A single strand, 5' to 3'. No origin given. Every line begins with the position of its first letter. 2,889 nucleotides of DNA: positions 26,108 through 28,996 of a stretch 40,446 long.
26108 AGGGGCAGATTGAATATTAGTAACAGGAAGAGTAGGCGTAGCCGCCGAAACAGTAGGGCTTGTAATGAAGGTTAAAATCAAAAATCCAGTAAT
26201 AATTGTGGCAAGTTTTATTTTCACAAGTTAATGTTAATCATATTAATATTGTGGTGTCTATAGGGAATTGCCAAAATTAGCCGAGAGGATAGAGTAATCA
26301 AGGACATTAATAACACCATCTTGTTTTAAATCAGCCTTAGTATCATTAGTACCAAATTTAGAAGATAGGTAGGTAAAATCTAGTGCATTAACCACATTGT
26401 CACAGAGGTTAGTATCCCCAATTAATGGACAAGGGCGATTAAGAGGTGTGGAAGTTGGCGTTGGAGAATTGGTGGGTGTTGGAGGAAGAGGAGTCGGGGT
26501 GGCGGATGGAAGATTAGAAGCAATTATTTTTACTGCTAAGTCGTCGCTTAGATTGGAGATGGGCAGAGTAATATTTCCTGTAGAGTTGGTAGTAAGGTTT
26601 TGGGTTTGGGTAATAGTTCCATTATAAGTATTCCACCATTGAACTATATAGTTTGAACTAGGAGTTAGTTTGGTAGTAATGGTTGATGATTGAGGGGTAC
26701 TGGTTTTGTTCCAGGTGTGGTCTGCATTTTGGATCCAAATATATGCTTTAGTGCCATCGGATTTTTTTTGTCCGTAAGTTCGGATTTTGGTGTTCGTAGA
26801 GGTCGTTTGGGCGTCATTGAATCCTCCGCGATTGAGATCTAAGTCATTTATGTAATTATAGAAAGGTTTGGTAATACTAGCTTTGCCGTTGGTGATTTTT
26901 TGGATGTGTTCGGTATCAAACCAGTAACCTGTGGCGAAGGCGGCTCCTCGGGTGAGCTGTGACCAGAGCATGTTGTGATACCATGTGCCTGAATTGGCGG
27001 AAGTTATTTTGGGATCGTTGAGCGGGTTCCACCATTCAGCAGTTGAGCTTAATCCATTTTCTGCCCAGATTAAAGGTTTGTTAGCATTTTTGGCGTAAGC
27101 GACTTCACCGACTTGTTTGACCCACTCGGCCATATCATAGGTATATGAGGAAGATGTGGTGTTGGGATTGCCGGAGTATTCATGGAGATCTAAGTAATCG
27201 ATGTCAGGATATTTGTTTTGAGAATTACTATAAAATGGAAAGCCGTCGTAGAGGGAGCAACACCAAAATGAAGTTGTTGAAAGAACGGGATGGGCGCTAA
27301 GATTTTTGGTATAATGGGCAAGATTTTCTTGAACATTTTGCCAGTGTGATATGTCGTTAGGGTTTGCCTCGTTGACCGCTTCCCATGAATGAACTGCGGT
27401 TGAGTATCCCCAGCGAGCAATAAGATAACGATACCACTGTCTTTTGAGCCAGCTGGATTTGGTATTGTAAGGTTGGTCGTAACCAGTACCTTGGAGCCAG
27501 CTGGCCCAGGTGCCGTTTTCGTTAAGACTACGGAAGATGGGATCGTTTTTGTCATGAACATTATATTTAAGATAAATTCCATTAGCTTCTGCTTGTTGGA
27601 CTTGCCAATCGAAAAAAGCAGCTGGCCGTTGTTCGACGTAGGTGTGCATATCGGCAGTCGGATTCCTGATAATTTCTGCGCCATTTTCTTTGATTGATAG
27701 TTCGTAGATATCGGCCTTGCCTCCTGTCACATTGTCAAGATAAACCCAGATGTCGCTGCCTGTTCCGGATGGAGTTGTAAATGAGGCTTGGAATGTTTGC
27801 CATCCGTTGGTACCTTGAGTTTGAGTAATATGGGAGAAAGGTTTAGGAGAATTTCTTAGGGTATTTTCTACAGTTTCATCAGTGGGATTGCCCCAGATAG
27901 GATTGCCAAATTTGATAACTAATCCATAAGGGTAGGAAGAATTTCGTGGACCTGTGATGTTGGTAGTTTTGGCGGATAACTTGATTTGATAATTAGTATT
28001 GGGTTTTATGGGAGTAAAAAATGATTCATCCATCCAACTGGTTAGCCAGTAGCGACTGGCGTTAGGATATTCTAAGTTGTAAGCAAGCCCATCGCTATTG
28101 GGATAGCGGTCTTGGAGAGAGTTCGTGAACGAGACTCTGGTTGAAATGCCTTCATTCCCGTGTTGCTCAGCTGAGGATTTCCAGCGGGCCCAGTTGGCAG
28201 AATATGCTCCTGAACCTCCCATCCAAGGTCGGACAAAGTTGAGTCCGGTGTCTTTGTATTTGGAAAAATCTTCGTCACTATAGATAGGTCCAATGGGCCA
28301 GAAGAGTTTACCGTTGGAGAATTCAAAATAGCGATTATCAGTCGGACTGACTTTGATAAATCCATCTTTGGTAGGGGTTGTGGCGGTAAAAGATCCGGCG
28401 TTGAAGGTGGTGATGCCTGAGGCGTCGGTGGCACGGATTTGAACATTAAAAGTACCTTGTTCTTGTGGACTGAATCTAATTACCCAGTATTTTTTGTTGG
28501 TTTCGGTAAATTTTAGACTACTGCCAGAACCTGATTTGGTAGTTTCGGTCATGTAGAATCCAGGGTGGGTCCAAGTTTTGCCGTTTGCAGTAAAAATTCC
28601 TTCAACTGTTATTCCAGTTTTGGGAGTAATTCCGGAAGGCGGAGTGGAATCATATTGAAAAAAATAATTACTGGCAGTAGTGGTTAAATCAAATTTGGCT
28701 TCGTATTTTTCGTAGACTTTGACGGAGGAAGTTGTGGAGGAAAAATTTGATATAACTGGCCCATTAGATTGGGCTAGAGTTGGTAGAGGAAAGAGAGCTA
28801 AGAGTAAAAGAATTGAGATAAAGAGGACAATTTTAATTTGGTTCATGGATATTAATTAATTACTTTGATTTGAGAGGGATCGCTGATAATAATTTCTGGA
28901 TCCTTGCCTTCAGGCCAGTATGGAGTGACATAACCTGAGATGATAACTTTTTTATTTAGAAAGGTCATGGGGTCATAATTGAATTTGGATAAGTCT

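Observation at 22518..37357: Complete cellulosome-like cohesin-dockerin parts list in one co-directional 15 kb locus of a reduced genome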

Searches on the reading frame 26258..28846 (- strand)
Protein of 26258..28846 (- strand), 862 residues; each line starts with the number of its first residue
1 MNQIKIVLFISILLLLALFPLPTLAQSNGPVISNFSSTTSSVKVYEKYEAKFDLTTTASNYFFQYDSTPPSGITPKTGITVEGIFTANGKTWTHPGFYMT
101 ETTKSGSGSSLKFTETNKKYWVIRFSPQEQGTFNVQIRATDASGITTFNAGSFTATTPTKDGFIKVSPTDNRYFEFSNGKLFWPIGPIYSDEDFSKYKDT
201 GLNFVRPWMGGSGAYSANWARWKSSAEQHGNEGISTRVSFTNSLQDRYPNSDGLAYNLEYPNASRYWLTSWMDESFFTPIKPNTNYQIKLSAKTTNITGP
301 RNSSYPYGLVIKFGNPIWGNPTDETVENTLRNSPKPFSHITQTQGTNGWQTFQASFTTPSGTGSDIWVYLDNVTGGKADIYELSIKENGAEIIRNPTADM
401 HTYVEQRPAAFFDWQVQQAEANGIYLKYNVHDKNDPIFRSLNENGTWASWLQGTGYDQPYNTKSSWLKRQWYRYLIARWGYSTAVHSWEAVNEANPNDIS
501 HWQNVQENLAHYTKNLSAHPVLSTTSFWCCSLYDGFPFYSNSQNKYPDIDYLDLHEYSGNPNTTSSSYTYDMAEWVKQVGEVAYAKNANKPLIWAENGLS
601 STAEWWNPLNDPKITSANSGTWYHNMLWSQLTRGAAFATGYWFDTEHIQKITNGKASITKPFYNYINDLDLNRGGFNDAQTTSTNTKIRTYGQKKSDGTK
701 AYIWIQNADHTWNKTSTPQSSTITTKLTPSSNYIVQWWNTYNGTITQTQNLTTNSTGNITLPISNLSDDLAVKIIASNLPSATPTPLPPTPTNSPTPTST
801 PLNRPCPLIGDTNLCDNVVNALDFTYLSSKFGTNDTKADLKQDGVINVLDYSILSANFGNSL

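Call 5: search_protein_families(library=pfam, proteins=[window:26258-28846:-], max_evalue=0.1)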
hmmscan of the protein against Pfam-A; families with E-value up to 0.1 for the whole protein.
window:26258-28846:- (862 aa): 4 families
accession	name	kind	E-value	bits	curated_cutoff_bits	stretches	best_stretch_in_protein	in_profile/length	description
PF16586.11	DUF5060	-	5.7e-06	26.9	27.2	1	66-138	19-68/70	Domain of unknown function (DUF5060)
PF00404.24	Dockerin_1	-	0.00039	21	22.9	1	816-855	7-53/57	Dockerin type I domain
PF23616.1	Ig_GEX2_N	-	0.032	14.8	27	0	112-139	63-91/105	GEX2 N-terminal Ig-like domain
PF23265.1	Ig-like_KY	-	0.072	13.7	27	0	102-144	62-104/129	KY-like, immunoglobulin-like domain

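Call 17: search_solved_structures(query=window:26258-28846:-, max_evalue=1)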
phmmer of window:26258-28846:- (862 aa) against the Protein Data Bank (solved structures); distinct sequences matched with E-value up to 1: 6.
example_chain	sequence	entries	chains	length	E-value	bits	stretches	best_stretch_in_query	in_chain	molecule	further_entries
9gmj_A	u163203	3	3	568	9.7e-13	50.2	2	78-214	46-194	DUF5060 domain-containing protein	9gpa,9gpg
9gpc_A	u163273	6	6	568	2.2e-12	49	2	78-214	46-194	DUF5060 domain-containing protein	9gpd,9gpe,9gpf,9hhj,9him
2y3n_B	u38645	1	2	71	0.026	15.7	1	810-860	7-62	CELLULOSOMAL FAMILY-48 PROCESSIVE GLYCOSIDE HYDROLASE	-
8hp5_A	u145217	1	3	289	0.21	12.7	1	164-205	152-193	(S)-2-haloacid dehalogenase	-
8hp6_A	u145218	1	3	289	0.21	12.7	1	164-205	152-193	(S)-2-haloacid dehalogenase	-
4czz_B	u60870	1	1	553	0.94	10.5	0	733-812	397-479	REST COREPRESSOR 3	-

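Call 34: search_protein_families(library=ncbifam, proteins=[window:26258-28846:-], max_evalue=0.1)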
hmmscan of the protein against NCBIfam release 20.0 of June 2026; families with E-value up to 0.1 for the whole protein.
window:26258-28846:- (862 aa): 1 family
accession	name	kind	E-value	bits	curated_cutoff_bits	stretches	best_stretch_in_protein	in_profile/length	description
NF041540.1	dockerin_GC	domain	0.00045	20.5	29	1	813-852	12-57/67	GC-type dockerin domain-anchored protein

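Call 35: search_solved_structures(query=window:26258-28846:-, max_evalue=0.001, show_alignments=1)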
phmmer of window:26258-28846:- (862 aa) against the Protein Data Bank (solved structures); distinct sequences matched with E-value up to 0.001: 2.
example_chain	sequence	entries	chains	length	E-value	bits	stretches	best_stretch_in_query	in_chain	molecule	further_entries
9gmj_A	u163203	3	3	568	9.7e-13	50.2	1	78-214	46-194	DUF5060 domain-containing protein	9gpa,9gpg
9gpc_A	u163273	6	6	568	2.2e-12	49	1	78-214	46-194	DUF5060 domain-containing protein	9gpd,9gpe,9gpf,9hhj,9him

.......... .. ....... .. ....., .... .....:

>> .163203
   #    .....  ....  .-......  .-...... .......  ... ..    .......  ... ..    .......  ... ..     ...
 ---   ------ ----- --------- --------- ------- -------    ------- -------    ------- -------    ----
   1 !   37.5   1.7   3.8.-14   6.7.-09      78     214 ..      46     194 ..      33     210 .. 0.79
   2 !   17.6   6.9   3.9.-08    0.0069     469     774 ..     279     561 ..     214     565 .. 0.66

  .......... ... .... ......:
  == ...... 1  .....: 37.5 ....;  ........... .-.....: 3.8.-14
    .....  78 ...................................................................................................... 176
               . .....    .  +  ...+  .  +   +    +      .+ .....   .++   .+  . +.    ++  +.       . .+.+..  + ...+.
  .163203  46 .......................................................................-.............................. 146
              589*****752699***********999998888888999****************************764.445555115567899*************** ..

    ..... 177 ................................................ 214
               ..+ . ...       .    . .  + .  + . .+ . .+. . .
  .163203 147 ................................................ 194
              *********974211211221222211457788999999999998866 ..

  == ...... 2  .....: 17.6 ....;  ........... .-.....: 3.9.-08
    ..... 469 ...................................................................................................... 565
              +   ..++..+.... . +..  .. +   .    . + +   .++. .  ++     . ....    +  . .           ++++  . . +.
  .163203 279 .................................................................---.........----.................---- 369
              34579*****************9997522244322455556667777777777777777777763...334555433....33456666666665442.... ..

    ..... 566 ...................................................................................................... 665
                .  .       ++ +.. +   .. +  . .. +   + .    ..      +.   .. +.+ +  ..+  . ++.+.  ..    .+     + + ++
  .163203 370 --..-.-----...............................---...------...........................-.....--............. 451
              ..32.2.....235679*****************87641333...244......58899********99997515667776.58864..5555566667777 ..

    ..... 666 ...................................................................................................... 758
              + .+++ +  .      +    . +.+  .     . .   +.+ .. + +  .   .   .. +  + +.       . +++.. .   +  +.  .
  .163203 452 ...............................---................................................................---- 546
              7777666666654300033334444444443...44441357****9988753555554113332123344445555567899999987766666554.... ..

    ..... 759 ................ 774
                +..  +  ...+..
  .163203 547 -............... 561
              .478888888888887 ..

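Call 44: find_homologous_proteins(query=window:26258-28846:-)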
Query window:26258-28846:- (862 aa): 174 proteins with E <= 0.001 among 8000 candidates; the best 120 are listed.
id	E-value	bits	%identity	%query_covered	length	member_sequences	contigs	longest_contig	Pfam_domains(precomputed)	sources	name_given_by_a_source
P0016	0.0e+0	2005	100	100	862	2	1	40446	PF16586.12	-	-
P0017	0.0e+0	1403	79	85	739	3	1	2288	PF16586.12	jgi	-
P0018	0.0e+0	1187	65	89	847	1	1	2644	-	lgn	-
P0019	0.0e+0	1118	63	87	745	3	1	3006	-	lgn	-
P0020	2.3e-258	878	49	99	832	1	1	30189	-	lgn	-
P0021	5.8e-233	794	46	99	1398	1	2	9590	PF13360.14,PF00404.25,PF13570.14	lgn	-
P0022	8.9e-231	787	48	97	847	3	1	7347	PF16586.12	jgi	-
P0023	7.6e-230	783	46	99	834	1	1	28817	PF00404.25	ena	-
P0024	7.2e-227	774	45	99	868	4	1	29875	PF00404.25,PF16586.12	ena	-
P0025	1.1e-226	773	44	100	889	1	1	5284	-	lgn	-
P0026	1.9e-225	769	48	88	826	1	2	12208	PF16586.12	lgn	-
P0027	6.9e-225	767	45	98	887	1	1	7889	-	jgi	jgi:hypothetical protein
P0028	8.1e-225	767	47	88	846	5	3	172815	-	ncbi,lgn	-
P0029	1.3e-224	766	45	99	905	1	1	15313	-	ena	-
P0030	1.4e-224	766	48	88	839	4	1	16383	PF16586.12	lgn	-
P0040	2.3e-207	709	43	100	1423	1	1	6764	PF13360.14,PF13570.14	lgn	-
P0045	1.8e-198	680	43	96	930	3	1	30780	PF00404.25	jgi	jgi:hypothetical protein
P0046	2.1e-198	679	43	95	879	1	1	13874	PF00404.25,PF16586.12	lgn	-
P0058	6.0e-189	648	41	97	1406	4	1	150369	PF13360.14,PF13570.14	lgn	-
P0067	1.4e-183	630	44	87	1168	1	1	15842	PF22352.3,PF00801.27,PF00404.25,PF02018.24,PF18911.7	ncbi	-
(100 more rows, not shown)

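Call 65: predict_structure(alignment_id=A3)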
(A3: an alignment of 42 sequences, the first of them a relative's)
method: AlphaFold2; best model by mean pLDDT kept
length: 862 residues; sequences in the alignment: 42
mean_pLDDT: 89.9   pTM: 0.84
mean pLDDT of the five models: 89.9, 89.1, 88.6, 88.3, 87.1
residues with pLDDT >= 90: 658; 70-90: 134; 50-70: 36; < 50: 34
segments of 3 or more residues with pLDDT < 50: 20-24, 230-232, 780-803
pLDDT, mean of each block of 10 residues (from residue 1): 64 66 63 95 98 97 97 96 98 98 92 96 98 98 97 97 97 96 92 90 92 78 77 73 93 95 92 91 98 97 97 92 94 97 95 98 96 97 97 94 94 96 95 86 95 91 95 97 96 77 92 95 82 56 80 89 84 94 87 93 86 95 96 94 94 96 96 95 97 96 97 91 97 98 97 97 96 85 39 34 64 87 93 91 93 91 69
secondary structure, 60 per line:
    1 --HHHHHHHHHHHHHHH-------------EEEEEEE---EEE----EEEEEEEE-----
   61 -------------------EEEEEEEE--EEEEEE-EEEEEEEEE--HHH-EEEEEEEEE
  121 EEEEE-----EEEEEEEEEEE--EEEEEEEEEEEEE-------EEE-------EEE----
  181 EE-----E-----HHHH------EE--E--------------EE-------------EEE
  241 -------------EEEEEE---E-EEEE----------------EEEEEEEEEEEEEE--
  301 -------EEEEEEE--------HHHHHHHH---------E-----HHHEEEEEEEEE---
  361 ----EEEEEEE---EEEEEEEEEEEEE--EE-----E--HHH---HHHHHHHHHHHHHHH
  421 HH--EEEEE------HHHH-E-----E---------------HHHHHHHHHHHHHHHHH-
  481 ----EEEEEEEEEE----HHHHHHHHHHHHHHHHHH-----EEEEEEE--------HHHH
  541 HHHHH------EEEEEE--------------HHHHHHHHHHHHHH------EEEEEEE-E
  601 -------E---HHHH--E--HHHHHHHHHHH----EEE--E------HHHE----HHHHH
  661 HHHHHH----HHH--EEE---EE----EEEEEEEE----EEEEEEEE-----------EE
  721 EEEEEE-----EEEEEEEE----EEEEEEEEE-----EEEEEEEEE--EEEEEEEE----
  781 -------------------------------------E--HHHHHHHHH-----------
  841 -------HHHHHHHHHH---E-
elements in order (helices of 4 or more, strands of 3 or more residues): H3-17 E31-37 E41-43 E48-55 E80-87 E90-95 E97-105 E112-125 E131-141 E144-156 E164-166 E174-176 H194-197 E238-240 E254-259 E265-268 E285-298 E308-314 H323-330 E349-357 E365-371 E375-387 H406-422 E425-429 H436-439 H463-479 E485-494 H499-516 E522-528 H537-545 E552-557 H572-585 E592-598 H612-615 H621-631 E636-638 H656-666 E676-678 E688-695 E700-707 E719-726 E732-739 E744-752 E758-766 E769-776 H821-829 H848-857

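Call 68: fold_search(model_id=the predicted structure, library=pdb)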
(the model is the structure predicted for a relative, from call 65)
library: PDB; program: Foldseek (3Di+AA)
matches with E <= 10: 1794; with E <= 0.001: 230
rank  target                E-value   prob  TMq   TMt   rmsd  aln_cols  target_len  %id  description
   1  9gpe_A                6.0e-34  1.00  0.51  0.77   6.1       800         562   16  ManDH5 E303Q in complex with mannotetraose after co-crystalliztion with mannotetraose at 1.6 angstroms resolution a be (released 2025-09-17)
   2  9gpa                  1.5e-33  1.00  0.51  0.77   5.7       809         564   16  ManDH5- a beta-D-Mannanase of GH5 family from Dictyoglomus thermophilium (released 2025-09-17)
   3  9gpg_A                6.1e-33  1.00  0.51  0.76   6.2       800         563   16  Complex of ManDH5 native enzyme with Mannobiose after co crystallization with Mannopentaose at 1.7 angstroms resolutio (released 2025-09-17)
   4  9gmj                  7.3e-33  1.00  0.52  0.78   6.1       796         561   17  The crystal structure of ManDH5 Selenomethionine derivative at 1.6 Angstroms resolution - a beta-D-Mannanase of GH5 fami (released 2025-09-10)
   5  9gpc                  7.3e-33  1.00  0.51  0.76   6.2       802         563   16  The crystal structure of ManDH5 E303Q mutant at 1.4 Angstroms Resolution - a beta-D-Mannanase of GH5 family from Dictyog (released 2025-09-17)
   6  4n0r_A                2.6e-16  1.00  0.42  0.66   8.0       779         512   11  Crystal structure of a putative glycoside hydrolase (BVU_0362) from Bacteroides vulgatus ATCC 8482 at 1.80 A resolutio (released 2013-10-23)
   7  4n0r_B                4.9e-16  1.00  0.42  0.66   7.9       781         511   11  Crystal structure of a putative glycoside hydrolase (BVU_0362) from Bacteroides vulgatus ATCC 8482 at 1.80 A resolutio (released 2013-10-23)
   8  8t9w_A                1.2e-10  1.00  0.28  0.51   6.8       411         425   12  Crystal structure of a GH140 apiosidase derived from a lignocellulolytic enriched mangrove metagenome. (released 2024-02-07)
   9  4qfu_A                1.9e-10  1.00  0.28  0.49   5.4       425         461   13  Crystal structure of a glycoside hydrolase family 5 (BVU_2644) from Bacteroides vulgatus ATCC 8482 at 1.90 A resolutio (released 2014-07-02)
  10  8t9w_C                1.9e-10  1.00  0.28  0.50   7.1       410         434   12  Crystal structure of a GH140 apiosidase derived from a lignocellulolytic enriched mangrove metagenome. (released 2024-02-07)
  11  3vmp                  1.9e-10  1.00  0.24  0.30  22.3       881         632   11  Crystal structure of dextranase from Streptococcus mutans in complex with 4,5-epoxypentyl alpha-D-glucopyranoside (released 2012-02-15)
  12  4qfu_C                2.0e-10  1.00  0.29  0.50   5.4       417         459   14  Crystal structure of a glycoside hydrolase family 5 (BVU_2644) from Bacteroides vulgatus ATCC 8482 at 1.90 A resolutio (released 2014-07-02)
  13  8t9w_B                4.7e-10  1.00  0.28  0.49   7.2       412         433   12  Crystal structure of a GH140 apiosidase derived from a lignocellulolytic enriched mangrove metagenome. (released 2024-02-07)
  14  5vt4_C                4.7e-10  1.00  0.28  0.36  20.2       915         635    8  Sco GlgEI-V279S in complex with a pyrolidene-based methyl-phosphonate compound (released 2017-06-07)
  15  4qfu_H                5.2e-10  1.00  0.28  0.49   5.3       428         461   13  Crystal structure of a glycoside hydrolase family 5 (BVU_2644) from Bacteroides vulgatus ATCC 8482 at 1.90 A resolutio (released 2014-07-02)
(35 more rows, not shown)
